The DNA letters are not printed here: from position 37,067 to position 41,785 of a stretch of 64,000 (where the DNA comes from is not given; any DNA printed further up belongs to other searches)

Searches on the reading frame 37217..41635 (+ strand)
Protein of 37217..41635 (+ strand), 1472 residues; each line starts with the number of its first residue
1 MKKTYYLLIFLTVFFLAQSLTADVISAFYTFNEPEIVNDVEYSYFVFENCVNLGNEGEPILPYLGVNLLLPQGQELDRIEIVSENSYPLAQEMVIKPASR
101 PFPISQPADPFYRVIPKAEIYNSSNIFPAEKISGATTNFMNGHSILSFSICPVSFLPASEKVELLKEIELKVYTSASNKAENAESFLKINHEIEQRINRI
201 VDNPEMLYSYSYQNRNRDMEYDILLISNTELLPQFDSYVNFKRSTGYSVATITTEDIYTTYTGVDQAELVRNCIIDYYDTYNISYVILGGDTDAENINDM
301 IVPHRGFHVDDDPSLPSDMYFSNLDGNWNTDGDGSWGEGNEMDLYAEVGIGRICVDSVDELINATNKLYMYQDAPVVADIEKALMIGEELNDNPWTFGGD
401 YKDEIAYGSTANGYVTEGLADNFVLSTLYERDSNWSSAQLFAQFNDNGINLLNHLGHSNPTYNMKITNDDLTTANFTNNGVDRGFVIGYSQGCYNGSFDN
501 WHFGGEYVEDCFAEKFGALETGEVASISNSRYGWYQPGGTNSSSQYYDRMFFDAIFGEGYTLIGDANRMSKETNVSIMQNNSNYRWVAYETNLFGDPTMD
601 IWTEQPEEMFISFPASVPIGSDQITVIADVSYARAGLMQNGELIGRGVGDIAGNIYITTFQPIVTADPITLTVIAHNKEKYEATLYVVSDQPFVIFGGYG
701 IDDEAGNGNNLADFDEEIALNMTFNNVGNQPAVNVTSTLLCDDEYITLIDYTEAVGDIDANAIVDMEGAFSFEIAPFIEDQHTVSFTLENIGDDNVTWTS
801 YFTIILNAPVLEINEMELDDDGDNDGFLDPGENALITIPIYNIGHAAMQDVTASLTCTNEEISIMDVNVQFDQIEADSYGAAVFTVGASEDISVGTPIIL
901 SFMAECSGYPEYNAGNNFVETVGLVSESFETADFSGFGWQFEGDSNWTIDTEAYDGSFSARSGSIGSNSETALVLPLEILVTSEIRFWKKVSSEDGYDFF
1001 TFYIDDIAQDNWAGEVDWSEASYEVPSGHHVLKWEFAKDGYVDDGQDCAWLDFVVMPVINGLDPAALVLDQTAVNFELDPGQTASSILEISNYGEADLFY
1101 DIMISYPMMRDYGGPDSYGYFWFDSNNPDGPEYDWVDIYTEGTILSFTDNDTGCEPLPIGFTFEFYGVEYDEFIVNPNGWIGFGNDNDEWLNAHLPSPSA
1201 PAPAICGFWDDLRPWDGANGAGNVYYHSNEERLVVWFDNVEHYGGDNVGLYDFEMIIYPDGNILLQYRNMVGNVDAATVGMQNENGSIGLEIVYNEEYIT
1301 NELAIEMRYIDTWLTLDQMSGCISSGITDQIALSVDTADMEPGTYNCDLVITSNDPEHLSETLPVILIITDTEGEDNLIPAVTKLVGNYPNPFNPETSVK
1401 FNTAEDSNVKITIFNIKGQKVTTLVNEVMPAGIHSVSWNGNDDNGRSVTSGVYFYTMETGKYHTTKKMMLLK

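Call 13: search_protein_families(library=pfam, proteins=[window:37217-41635:+], max_evalue=0.001)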
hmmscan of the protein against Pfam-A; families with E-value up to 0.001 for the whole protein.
window:37217-41635:+ (1472 aa): 6 families
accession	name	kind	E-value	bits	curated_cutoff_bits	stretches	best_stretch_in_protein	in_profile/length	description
PF01364.23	Peptidase_C25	-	2.8e-52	178.7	23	1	224-600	2-373/374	Peptidase family C25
PF03785.20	Peptidase_C25_C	-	8e-12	45.3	25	1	606-681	1-74/79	Peptidase family C25, C terminal ig-like domain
PF13860.13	FlgD_ig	-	2.2e-09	37.6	27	1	1398-1459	13-75/79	FlgD Ig-like domain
PF18962.6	Por_Secre_tail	-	2e-08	34.9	27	1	1389-1469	2-74/75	Secretion system C-terminal sorting domain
PF08126.16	Propeptide_C25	-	7.8e-08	32.1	22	1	47-182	48-178/205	Propeptide_C25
PF13585.12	CHU_C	-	1.5e-05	25.5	27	1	1405-1466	25-80/86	CHU_C Type IX secretion signal domain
